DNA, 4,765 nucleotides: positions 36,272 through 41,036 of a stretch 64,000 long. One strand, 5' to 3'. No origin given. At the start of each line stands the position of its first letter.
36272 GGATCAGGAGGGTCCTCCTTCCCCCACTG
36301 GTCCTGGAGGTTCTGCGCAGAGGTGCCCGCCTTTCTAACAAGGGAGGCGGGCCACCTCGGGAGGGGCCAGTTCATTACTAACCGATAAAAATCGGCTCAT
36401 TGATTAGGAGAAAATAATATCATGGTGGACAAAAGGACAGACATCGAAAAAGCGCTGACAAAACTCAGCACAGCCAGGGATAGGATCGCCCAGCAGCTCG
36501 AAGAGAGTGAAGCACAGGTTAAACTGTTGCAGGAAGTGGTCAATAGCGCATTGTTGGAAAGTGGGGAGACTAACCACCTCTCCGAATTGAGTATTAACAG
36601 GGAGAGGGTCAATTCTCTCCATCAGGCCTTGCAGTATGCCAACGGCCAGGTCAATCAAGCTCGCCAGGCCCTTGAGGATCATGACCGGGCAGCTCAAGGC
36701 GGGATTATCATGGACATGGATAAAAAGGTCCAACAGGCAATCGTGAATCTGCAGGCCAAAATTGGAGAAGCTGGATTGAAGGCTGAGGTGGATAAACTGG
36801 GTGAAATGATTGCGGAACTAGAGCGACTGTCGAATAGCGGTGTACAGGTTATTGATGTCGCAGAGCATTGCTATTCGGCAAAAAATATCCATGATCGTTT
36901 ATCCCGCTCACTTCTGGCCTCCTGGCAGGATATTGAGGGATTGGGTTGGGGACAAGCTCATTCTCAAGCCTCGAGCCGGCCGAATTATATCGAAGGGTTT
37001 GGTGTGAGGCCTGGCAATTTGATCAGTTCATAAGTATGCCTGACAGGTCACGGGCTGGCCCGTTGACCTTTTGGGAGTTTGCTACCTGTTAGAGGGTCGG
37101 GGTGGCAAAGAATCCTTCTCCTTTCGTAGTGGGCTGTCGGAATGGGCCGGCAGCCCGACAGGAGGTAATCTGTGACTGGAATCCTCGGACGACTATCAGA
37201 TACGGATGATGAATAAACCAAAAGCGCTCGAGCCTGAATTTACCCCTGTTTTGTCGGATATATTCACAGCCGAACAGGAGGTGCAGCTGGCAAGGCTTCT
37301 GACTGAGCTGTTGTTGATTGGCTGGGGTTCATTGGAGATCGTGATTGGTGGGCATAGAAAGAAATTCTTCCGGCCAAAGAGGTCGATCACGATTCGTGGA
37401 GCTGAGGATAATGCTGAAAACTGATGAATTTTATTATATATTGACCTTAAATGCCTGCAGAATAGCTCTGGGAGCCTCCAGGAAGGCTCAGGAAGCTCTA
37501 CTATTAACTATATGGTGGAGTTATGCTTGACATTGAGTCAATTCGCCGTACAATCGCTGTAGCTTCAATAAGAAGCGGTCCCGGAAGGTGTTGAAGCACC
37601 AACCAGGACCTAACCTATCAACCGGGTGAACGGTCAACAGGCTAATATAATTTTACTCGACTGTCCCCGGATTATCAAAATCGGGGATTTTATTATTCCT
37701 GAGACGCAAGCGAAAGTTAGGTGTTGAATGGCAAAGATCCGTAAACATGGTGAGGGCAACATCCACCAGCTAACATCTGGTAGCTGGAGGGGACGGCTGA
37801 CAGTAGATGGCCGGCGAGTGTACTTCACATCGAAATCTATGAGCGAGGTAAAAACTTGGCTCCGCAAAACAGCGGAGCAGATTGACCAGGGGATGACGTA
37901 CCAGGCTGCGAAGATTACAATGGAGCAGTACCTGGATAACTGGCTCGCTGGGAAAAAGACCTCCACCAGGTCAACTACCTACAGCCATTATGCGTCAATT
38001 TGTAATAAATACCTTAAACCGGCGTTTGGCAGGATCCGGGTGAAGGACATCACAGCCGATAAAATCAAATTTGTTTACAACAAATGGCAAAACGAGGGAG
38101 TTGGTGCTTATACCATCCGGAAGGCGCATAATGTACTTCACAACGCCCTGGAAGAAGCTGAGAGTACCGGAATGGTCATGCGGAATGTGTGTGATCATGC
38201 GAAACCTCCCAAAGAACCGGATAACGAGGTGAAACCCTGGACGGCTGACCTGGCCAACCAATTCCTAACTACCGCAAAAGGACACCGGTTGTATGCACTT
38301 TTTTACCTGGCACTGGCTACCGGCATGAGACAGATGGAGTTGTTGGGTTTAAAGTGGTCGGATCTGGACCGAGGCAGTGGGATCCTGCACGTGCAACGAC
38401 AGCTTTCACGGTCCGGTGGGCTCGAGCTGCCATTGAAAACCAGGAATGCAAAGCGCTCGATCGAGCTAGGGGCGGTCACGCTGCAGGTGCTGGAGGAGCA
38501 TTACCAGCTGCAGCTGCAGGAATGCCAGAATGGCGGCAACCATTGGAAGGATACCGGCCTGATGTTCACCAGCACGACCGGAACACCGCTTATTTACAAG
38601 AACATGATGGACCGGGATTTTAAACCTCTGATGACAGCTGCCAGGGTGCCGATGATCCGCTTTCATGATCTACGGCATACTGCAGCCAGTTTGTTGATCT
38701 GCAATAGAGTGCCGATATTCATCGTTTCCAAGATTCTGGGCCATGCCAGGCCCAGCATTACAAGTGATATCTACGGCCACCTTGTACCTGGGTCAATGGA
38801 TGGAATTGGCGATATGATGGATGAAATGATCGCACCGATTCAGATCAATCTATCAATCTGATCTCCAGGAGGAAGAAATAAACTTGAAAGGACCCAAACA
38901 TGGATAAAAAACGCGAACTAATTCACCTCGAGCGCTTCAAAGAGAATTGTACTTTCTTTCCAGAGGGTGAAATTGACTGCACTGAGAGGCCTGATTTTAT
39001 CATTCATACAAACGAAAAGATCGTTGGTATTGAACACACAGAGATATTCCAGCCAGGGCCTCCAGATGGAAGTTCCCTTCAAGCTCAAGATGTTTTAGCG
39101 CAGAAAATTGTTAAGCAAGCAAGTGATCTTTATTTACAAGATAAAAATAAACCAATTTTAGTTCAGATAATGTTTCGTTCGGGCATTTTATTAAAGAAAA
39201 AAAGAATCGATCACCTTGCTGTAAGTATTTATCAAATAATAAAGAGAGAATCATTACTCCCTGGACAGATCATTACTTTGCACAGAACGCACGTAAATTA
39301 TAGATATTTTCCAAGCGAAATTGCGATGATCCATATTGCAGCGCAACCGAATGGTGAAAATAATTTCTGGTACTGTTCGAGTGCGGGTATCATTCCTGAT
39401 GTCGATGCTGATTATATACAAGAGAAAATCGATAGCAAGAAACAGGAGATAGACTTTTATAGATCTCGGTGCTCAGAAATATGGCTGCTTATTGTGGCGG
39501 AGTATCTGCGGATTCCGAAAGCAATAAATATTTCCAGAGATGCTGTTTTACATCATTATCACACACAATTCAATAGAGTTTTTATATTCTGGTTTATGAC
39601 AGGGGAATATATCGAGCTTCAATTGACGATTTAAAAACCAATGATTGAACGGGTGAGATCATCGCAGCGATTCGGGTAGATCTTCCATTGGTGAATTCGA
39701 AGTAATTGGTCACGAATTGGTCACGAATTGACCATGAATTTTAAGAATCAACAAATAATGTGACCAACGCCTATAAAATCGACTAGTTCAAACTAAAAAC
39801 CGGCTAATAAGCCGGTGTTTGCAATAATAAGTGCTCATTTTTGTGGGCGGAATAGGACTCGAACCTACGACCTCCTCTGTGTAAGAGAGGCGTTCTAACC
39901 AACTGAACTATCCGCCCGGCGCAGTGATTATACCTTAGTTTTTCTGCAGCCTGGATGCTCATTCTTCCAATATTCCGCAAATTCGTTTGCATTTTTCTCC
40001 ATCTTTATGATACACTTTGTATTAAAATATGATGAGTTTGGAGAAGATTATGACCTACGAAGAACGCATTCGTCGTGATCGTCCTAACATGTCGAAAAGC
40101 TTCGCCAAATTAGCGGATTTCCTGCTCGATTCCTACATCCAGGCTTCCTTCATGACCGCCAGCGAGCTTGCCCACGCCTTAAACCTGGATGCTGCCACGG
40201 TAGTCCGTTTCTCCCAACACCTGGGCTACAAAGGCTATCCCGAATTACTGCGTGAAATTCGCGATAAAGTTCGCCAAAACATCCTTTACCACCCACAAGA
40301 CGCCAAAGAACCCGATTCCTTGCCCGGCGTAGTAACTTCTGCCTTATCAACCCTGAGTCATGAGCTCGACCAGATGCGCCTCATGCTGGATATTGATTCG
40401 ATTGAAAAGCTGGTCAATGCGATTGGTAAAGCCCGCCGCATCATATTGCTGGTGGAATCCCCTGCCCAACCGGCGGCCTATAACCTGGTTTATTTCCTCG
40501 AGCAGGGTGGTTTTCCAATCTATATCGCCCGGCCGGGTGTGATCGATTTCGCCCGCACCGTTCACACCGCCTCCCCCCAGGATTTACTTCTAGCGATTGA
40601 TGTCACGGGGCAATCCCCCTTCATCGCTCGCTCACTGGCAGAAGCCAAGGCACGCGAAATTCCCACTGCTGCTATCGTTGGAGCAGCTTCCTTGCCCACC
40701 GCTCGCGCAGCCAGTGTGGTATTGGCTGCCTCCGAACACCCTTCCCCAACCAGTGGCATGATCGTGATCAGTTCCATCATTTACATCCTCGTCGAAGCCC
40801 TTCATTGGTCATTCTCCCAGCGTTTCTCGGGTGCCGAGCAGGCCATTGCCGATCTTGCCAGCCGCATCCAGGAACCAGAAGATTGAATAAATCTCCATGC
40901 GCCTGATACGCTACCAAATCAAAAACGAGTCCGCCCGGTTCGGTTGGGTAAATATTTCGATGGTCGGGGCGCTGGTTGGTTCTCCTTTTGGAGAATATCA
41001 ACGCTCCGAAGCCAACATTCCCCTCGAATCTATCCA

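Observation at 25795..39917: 14.1-kb tRNA-Val-integrated element with a phage-satellite (PICI-like) gene set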

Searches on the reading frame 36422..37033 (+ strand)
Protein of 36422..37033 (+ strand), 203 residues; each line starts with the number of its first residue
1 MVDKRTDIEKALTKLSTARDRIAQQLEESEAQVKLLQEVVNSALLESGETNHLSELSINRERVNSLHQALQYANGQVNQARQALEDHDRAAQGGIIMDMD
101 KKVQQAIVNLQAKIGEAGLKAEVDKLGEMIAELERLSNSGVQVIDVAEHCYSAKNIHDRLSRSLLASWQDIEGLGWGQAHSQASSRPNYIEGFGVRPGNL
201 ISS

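Call 7: search_protein_families(library=pfam, proteins=[window:36422-37033:+], max_evalue=0.01)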
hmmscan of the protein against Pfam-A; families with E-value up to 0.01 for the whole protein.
window:36422-37033:+ (203 aa): 0 families

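Call 8: search_protein_families(library=phrogs, proteins=[window:36422-37033:+], max_evalue=0.1)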
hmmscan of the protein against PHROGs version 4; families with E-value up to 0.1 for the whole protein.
window:36422-37033:+ (203 aa): 3 families
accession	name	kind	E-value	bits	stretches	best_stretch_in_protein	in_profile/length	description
phrog_77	-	DNA, RNA and nucleotide metabolism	0.026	14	1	5-135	653-774/967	SbcC-like subunit of palindrome specific endonuclease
phrog_17025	-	unknown function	0.027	15.9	0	3-40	29-64/103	-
phrog_1145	-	unknown function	0.05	13.5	1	19-124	398-497/594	-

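Call 84: search_protein_families(library=padloc, proteins=[window:36422-37033:+], max_evalue=0.001)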
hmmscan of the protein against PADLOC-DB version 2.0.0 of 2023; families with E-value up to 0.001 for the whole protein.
window:36422-37033:+ (203 aa): 2 families
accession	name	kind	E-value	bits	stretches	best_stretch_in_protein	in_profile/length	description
PDLC00553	JetC2|JetC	-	4.1e-05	19.7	1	5-128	297-421/1361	DUF3584 domain; MukB-like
PDLC03859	LmuB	-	0.00052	17.3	1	6-138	356-473/611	-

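Call 85: search_protein_families(library=ncbifam, proteins=[window:36422-37033:+], max_evalue=0.01)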
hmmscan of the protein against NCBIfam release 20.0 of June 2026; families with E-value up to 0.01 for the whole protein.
window:36422-37033:+ (203 aa): 1 family
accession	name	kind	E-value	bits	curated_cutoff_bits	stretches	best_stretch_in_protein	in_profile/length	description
NF045487.1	ASRP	equivalog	0.003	16.2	300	1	7-148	146-283/593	archaea-specific SMC-related protein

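Call 93: search_solved_structures(query=A9, max_evalue=1)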
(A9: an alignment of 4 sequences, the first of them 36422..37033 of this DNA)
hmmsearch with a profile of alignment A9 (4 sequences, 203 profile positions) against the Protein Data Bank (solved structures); distinct sequences matched with E-value up to 1: 1.
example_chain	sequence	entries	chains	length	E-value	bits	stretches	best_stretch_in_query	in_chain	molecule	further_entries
2gax_A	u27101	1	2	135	0.083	15.8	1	52-107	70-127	hypothetical protein Atu0240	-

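Call 107: find_homologous_proteins(query=A9, max_evalue=0.001)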
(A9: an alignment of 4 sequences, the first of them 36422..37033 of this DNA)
Query A9 (4 sequences) (203 aa, profile of the alignment): 18 proteins with E <= 0.001 among 4617 candidates.
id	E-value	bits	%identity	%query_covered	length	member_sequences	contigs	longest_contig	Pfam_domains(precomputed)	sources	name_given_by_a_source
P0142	2.0e-109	382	69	100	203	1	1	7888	-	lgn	-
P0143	2.6e-108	378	57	99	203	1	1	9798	-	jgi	jgi:chromosome segregation ATPase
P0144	3.0e-108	378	100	100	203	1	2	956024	-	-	-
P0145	4.1e-106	371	52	98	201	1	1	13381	-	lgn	-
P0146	2.4e-96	339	52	98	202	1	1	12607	-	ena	-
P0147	4.8e-94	332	69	100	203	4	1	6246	-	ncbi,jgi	jgi:DNA repair exonuclease SbcCD ATPase subunit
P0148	1.5e-93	330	69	100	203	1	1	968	-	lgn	-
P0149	3.2e-93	329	66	100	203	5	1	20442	-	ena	-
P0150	2.4e-92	326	65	100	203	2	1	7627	-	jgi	jgi:hypothetical protein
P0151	2.1e-90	320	61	100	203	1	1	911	-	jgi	jgi:DNA repair exonuclease SbcCD ATPase subunit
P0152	5.9e-86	305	67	99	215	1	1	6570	-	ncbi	-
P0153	2.2e-84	300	60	100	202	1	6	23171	-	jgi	jgi:predicted house-cleaning noncanonical NTP pyrophosphatase (MazG superfamily)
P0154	2.6e-81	290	50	99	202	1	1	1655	-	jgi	jgi:chromosome segregation ATPase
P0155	2.3e-79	284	48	98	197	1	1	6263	-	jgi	jgi:DNA repair exonuclease SbcCD ATPase subunit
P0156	4.8e-79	283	64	89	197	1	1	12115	-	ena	-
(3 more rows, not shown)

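Call 108: find_encoding_contigs(protein=P0153, flank=10000, max_places=4)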
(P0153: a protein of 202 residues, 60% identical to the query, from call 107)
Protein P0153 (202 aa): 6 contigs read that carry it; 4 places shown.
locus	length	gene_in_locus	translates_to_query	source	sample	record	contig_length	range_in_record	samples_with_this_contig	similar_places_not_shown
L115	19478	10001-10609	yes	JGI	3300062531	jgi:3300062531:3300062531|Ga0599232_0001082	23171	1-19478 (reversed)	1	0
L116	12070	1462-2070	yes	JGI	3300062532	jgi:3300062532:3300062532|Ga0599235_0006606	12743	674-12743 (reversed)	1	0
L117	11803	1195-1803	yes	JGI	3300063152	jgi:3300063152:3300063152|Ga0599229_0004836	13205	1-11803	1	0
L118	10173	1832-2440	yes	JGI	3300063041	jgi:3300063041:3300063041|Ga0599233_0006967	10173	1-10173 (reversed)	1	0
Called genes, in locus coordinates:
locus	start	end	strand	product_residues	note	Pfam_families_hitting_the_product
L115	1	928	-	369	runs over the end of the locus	PF21016:RlmN_N, PF04055:Radical_SAM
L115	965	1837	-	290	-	PF00702:Hydrolase, PF13344:Hydrolase_6, PF13419:HAD_2 (weak), PF13242:Hydrolase_like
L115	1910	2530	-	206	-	PF00574:CLP_protease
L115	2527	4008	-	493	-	PF05697:Trigger_N, PF05698:Trigger_C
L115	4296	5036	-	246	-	PF18928:DUF5677 (faint)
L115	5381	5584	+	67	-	-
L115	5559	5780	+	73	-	PF12728:HTH_17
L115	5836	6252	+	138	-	-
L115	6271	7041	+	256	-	PF13730:HTH_36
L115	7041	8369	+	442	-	PF03796:DnaB_C, PF06745:ATPase (faint)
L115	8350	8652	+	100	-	-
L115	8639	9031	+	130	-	-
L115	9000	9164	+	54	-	-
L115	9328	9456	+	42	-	-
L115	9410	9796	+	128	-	-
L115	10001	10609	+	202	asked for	-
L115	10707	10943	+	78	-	-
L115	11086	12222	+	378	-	PF14659:Phage_int_SAM_3, PF00589:Phage_integrase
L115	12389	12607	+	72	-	-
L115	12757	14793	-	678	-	PF00496:SBP_bac_5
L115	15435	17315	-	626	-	PF03572:Peptidase_S41 (faint), PF21558:Pept_S41_N_bact (weak)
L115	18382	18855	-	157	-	-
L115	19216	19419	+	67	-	-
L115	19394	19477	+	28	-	?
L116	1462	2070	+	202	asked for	-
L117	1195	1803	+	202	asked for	-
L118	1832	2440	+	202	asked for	-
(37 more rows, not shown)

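Call 109: find_encoding_contigs(protein=P0149, flank=10000, max_places=3)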
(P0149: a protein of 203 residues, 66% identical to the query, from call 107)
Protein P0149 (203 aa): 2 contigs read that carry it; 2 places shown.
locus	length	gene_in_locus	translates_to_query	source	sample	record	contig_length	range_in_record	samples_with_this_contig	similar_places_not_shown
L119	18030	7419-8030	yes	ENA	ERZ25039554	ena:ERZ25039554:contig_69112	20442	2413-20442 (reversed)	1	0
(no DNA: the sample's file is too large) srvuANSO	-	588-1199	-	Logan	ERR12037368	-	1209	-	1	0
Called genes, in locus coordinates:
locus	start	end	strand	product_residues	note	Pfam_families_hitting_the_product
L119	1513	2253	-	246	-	PF18928:DUF5677 (faint)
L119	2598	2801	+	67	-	-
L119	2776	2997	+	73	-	PF12728:HTH_17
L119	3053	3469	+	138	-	-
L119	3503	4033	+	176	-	PF13730:HTH_36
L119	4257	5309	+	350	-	PF03796:DnaB_C, PF13481:AAA_25 (weak)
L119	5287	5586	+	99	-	PF03796:DnaB_C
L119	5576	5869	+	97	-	-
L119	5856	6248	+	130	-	-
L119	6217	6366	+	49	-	-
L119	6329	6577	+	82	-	-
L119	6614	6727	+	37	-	-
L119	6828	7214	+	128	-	-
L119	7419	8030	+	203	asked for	-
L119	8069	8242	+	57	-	-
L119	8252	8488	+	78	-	-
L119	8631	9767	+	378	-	PF14659:Phage_int_SAM_3, PF00589:Phage_integrase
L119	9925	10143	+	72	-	-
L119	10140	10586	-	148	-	-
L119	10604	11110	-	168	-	-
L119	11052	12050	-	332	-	PF00196:GerE, PF08281:Sigma70_r4_2 (faint)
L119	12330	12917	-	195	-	-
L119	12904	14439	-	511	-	-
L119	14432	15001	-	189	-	PF04542:Sigma70_r2, PF08281:Sigma70_r4_2 (weak)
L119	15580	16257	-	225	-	PF00005:ABC_tran, PF02463:SMC_N (faint), PF13304:AAA_21 (faint)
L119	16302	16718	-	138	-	PF02687:FtsX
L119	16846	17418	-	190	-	-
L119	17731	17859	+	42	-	-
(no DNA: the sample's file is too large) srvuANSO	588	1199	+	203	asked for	-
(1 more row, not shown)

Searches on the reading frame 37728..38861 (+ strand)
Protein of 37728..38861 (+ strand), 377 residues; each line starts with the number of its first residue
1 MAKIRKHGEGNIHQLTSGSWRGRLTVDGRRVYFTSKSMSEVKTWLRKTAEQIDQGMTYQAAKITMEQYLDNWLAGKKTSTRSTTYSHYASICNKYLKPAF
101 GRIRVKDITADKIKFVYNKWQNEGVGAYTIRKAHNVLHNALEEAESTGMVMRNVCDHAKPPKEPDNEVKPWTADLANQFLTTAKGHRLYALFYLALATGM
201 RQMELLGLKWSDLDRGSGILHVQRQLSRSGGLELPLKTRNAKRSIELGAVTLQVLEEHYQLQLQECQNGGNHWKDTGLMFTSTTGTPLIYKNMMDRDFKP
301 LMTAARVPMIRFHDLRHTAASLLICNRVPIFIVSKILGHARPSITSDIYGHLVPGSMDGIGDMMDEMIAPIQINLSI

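Call 7: search_protein_families(library=pfam, proteins=[window:37728-38861:+], max_evalue=0.01)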
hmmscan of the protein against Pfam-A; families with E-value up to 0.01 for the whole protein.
window:37728-38861:+ (377 aa): 3 families
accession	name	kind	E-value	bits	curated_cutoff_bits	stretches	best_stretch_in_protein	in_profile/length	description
PF00589.27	Phage_integrase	-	1e-21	77.9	27.1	1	177-352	9-168/172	Phage integrase family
PF14659.12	Phage_int_SAM_3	-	1.1e-11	45.2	22.6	1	64-120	1-57/58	Phage integrase, N-terminal SAM-like domain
PF22022.2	Phage_int_M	-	0.00059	20.5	27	1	67-156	3-91/96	Phage integrase central domain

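Call 8: search_protein_families(library=phrogs, proteins=[window:37728-38861:+], max_evalue=0.1)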
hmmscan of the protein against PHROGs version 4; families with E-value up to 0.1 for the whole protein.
window:37728-38861:+ (377 aa): 13 families
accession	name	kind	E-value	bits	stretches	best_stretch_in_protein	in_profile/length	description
phrog_1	-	integration and excision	7.4e-66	224.7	1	16-369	120-452/611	integrase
phrog_216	-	integration and excision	6.4e-27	95.4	1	136-366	21-238/301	integrase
phrog_7685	-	integration and excision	9.5e-11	42.7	1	274-367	148-238/240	integrase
phrog_7244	-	integration and excision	1.5e-06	28.6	1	62-223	72-231/263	integrase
phrog_23783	-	integration and excision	3.2e-06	28.2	1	27-162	25-156/162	integrase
phrog_26960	-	unknown function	0.00017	22.8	1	2-119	9-125/146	-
phrog_35951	-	unknown function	0.00088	20.7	1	298-368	9-78/97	-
phrog_7269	-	integration and excision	0.0031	18.4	1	312-358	30-75/89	integrase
phrog_5127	-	integration and excision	0.0075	16.8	1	36-209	93-235/355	integrase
phrog_4578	-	DNA, RNA and nucleotide metabolism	0.015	16.2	1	16-53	77-115/130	HNH endonuclease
phrog_25190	-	integration and excision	0.024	16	1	308-358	45-95/109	integrase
phrog_34557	-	integration and excision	0.031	15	0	189-345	2-160/183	integrase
phrog_20583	-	unknown function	0.077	14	0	13-64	24-79/139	-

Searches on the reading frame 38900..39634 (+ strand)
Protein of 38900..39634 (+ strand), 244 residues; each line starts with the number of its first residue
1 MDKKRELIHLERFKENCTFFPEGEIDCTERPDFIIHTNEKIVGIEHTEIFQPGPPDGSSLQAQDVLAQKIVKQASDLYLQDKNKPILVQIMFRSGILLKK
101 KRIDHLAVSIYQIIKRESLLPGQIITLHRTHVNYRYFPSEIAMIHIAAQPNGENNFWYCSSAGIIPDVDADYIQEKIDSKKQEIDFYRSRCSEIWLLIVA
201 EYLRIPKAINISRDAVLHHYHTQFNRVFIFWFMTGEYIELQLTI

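Call 7: search_protein_families(library=pfam, proteins=[window:38900-39634:+], max_evalue=0.01)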
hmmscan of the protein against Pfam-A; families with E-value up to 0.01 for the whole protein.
window:38900-39634:+ (244 aa): 0 families

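Call 8: search_protein_families(library=phrogs, proteins=[window:38900-39634:+], max_evalue=0.1)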
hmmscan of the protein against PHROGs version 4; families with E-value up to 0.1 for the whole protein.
window:38900-39634:+ (244 aa): 1 family
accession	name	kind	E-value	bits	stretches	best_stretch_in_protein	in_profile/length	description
phrog_35865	-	unknown function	6.8e-18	66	1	1-239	1-240/257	-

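Call 84: search_protein_families(library=padloc, proteins=[window:38900-39634:+], max_evalue=0.001)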
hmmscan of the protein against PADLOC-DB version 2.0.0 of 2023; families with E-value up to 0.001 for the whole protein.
window:38900-39634:+ (244 aa): 0 families

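Call 85: search_protein_families(library=ncbifam, proteins=[window:38900-39634:+], max_evalue=0.01)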
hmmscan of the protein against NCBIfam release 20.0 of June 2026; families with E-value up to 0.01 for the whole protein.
window:38900-39634:+ (244 aa): 0 families

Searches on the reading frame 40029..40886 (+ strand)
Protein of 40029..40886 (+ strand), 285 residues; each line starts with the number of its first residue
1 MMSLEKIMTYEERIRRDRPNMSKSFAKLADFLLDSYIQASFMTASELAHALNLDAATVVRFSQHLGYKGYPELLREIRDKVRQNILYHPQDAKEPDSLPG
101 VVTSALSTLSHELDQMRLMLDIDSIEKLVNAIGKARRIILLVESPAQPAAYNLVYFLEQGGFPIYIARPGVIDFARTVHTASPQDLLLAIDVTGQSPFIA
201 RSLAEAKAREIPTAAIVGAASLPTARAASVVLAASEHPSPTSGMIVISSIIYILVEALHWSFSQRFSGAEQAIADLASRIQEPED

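Call 13: find_encoding_contigs(protein=window:40029-40886:+, flank=10000, max_places=10)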
Protein window:40029-40886:+ (285 aa): no gene with exactly this product is on record in the collection.

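Call 14: search_protein_families(library=pfam, proteins=[window:40029-40886:+], max_evalue=0.01)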
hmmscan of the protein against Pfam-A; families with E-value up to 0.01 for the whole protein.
window:40029-40886:+ (285 aa): 2 families
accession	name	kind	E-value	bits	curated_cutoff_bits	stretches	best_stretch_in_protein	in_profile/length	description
PF01418.23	HTH_6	-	1.6e-13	50.8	28.3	1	8-77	1-70/77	Helix-turn-helix domain, rpiR family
PF01380.27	SIS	-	1.9e-08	34.6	25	1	134-255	4-129/131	SIS domain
